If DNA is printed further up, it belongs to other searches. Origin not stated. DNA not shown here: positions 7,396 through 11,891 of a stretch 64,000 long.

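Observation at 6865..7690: Duplicated cassette: small basic ORF, stem-enclosed structured element of about 117 nt, then oligo-T, present twice on the minus strand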

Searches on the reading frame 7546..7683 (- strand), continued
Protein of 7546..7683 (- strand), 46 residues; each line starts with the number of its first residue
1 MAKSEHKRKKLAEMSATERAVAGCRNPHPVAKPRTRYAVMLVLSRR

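Call 76: search_solved_structures(query=A4, max_evalue=10)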
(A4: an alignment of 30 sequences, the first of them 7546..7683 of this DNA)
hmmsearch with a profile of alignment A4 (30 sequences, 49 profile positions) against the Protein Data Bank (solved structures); distinct sequences matched with E-value up to 10: 5.
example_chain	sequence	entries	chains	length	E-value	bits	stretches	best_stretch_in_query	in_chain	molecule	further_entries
1a17_A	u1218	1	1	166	0.5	13.7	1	4-26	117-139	SERINE/THREONINE PROTEIN PHOSPHATASE 5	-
1a6d_B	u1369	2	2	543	1.3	12.3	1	23-33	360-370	THERMOSOME (BETA SUBUNIT)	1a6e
1wao_1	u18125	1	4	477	1.8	11.8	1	4-26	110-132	SERINE/THREONINE PROTEIN PHOSPHATASE 5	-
7zr5_P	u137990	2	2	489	1.9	11.8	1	4-26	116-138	Serine/threonine-protein phosphatase 5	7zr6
8gae_E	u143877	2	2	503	1.9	11.8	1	4-26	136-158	Serine/threonine-protein phosphatase 5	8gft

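Call 80: find_related_loci(query=A4, collection=viral_contigs, flank=2000)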
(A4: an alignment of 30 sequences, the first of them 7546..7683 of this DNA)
Query A4 (46 aa) in viral_contigs; peptide patterns used: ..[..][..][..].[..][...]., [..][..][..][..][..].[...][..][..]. (x = any residue, [..] = any of these).
14 stretches matched a pattern, but none encodes a relative of the query by tblastn (E <= 1e-3).

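Call 85: search_protein_families(library=padloc, proteins=[window:7546-7683:-], max_evalue=1)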
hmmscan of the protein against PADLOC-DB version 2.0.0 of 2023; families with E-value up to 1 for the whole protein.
seq(46 aa): 0 families

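Call 86: search_protein_families(library=phrogs, proteins=[window:7546-7683:-], max_evalue=1)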
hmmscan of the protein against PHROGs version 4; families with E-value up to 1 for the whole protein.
seq(46 aa): 0 families

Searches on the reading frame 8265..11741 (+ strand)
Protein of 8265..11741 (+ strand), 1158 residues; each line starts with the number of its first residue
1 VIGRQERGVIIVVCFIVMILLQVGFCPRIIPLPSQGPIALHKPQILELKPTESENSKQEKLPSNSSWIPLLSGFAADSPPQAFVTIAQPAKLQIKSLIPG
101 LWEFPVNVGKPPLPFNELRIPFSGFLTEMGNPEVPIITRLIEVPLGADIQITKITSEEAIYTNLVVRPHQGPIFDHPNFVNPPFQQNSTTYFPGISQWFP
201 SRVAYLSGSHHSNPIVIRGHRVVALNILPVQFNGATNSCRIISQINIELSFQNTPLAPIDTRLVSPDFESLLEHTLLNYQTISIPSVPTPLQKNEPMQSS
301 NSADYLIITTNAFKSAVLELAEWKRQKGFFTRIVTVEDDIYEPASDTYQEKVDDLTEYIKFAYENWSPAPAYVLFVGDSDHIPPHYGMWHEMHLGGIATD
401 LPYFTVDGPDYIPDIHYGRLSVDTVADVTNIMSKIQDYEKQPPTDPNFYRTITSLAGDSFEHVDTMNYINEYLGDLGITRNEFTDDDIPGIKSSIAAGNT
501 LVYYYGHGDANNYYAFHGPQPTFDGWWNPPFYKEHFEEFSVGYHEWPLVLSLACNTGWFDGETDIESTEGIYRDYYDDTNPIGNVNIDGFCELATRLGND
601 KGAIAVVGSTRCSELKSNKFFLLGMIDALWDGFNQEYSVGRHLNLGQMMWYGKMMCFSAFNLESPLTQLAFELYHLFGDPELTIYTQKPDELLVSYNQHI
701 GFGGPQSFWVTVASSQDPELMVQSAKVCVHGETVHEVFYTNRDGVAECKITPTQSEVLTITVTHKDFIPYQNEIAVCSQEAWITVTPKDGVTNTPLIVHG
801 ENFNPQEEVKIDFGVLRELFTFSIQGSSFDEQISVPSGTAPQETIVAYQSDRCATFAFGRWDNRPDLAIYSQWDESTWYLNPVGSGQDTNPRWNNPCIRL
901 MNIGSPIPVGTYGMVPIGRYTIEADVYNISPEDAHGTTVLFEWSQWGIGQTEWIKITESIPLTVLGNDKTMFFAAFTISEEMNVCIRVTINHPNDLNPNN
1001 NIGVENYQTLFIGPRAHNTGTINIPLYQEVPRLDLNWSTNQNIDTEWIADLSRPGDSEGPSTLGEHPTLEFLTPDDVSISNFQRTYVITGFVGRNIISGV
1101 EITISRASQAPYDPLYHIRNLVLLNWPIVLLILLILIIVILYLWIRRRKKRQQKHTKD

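Call 7: search_protein_families(library=pfam, proteins=[window:8265-11741:+], max_evalue=1)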
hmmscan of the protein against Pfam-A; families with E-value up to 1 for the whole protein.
window:8265-11741:+ (1158 aa): 8 families
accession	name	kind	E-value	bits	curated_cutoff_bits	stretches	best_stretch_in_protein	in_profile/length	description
PF01364.23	Peptidase_C25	-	1.6e-49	169.5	23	1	305-683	1-373/374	Peptidase family C25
PF08126.16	Propeptide_C25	-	3.3e-11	43.1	22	1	123-254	51-175/205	Propeptide_C25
PF17410.7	Stevor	-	3.7e-05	23.8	25.4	1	1124-1156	234-268/275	Subtelomeric Variable Open Reading frame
PF02699.20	YajC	-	0.018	15.3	28.2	1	1131-1156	3-29/78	Preprotein translocase subunit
PF00630.25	Filamin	-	0.12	13.6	26.9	0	703-766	20-84/93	Filamin/ABP280 repeat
PF07584.16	BatA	-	0.14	13.1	25.9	1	1126-1152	6-33/77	Aerotolerance regulator N-terminal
PF15102.11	TMEM154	-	0.21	11.9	30.3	1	1121-1153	64-96/153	TMEM154 protein family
PF14316.11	DUF4381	-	0.85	10.3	27.2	0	1126-1153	22-49/145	Domain of unknown function (DUF4381)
